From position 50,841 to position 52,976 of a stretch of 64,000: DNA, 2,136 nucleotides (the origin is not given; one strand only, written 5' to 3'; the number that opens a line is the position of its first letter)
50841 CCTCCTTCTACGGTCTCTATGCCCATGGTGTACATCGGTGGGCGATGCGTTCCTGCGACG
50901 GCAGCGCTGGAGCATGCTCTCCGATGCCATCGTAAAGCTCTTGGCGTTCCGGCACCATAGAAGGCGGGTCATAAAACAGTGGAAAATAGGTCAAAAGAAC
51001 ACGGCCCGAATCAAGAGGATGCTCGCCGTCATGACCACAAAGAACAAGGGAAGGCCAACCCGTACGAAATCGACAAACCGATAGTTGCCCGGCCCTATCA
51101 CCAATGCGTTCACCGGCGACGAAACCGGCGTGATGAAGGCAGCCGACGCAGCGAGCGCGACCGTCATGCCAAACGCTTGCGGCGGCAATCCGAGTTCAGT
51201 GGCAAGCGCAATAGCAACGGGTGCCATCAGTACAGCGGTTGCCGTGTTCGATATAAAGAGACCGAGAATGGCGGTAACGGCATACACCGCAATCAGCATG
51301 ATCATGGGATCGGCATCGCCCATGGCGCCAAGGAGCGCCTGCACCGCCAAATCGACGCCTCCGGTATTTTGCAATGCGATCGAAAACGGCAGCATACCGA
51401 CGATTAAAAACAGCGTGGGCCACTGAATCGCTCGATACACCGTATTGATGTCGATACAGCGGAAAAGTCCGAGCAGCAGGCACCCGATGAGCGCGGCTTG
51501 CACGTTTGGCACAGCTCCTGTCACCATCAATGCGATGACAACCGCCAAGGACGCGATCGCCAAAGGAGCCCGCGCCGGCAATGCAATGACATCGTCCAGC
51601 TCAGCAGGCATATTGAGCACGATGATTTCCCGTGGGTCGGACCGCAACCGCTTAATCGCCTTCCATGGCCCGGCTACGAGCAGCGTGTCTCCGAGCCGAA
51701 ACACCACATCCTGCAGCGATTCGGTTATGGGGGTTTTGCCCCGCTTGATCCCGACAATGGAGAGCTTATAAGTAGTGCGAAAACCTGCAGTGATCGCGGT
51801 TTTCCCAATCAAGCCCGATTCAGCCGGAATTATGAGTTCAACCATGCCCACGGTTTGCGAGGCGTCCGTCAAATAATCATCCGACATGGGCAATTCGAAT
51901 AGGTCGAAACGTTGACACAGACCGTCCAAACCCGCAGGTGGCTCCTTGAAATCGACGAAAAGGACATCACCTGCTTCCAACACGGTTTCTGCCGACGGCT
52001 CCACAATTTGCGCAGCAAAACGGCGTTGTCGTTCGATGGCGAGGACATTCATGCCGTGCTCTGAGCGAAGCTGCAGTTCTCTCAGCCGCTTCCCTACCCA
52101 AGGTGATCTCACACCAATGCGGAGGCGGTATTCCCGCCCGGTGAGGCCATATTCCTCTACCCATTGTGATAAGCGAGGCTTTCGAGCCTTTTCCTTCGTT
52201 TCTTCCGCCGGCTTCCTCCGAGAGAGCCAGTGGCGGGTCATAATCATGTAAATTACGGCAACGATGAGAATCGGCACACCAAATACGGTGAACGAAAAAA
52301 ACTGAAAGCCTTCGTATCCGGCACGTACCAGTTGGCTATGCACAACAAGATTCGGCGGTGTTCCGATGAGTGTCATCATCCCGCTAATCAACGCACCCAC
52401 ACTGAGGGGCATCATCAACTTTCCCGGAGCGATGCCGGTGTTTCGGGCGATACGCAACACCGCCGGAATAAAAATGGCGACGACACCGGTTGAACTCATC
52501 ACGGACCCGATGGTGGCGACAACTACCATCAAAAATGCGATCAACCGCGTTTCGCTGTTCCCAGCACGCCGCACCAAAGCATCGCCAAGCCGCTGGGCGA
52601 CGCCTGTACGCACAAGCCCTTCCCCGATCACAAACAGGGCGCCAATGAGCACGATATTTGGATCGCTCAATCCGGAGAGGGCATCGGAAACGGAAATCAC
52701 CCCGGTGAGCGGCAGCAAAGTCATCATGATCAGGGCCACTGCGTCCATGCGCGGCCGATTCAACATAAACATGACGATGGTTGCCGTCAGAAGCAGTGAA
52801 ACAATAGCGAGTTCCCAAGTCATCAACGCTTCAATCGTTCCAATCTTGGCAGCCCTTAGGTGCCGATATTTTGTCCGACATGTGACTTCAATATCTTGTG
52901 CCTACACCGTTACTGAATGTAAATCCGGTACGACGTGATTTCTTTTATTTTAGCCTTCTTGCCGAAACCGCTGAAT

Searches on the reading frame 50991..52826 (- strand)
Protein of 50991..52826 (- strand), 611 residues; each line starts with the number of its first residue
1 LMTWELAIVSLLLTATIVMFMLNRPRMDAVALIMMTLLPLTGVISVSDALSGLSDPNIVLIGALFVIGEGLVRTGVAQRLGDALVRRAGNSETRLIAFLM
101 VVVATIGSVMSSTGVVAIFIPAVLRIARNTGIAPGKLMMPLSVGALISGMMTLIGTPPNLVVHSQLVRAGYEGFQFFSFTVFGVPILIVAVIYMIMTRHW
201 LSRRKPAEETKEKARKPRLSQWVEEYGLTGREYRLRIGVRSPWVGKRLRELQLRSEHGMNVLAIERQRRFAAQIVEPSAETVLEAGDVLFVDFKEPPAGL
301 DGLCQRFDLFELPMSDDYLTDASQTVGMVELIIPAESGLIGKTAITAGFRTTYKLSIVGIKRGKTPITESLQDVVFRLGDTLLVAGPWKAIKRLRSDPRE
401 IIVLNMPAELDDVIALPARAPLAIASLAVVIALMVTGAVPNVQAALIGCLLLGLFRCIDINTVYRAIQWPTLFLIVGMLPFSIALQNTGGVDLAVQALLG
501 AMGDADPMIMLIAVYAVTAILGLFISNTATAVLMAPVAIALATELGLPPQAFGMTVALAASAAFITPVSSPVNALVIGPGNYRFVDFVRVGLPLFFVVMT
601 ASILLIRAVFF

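Call 30: find_related_loci(query=window:50991-52826:-, collection=genome_contigs, flank=10000)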
Query window:50991-52826:- (611 aa) in genome_contigs; peptide patterns used: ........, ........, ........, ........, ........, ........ (x = any residue, [..] = any of these).
48 stretches matched a pattern; 4 encode a relative of the query (tblastn E <= 1e-3); 4 distinct loci.
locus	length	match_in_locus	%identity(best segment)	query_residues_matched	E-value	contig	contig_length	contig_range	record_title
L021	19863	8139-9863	54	19-594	0e+0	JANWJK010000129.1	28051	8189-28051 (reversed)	MAG: Acetobacteraceae bacterium isolate CRAIB_MAG65 c_000000036195, whole genome shotgun sequence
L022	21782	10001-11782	55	1-594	0e+0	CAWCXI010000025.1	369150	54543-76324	MAG: uncultured Alphaproteobacteria bacterium isolate MFD06714.bin.2.86 genome assembly, contig: contig_7179, whole geno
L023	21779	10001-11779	54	2-594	0e+0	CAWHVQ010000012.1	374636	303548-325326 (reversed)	MAG: uncultured Alphaproteobacteria bacterium isolate MFD04463.bin.2.77 genome assembly, contig: contig_46976, whole gen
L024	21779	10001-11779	56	2-594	0e+0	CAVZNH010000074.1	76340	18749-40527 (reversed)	MAG: uncultured Alphaproteobacteria bacterium isolate MFD01872.bin.2.285 genome assembly, contig: contig_80259, whole ge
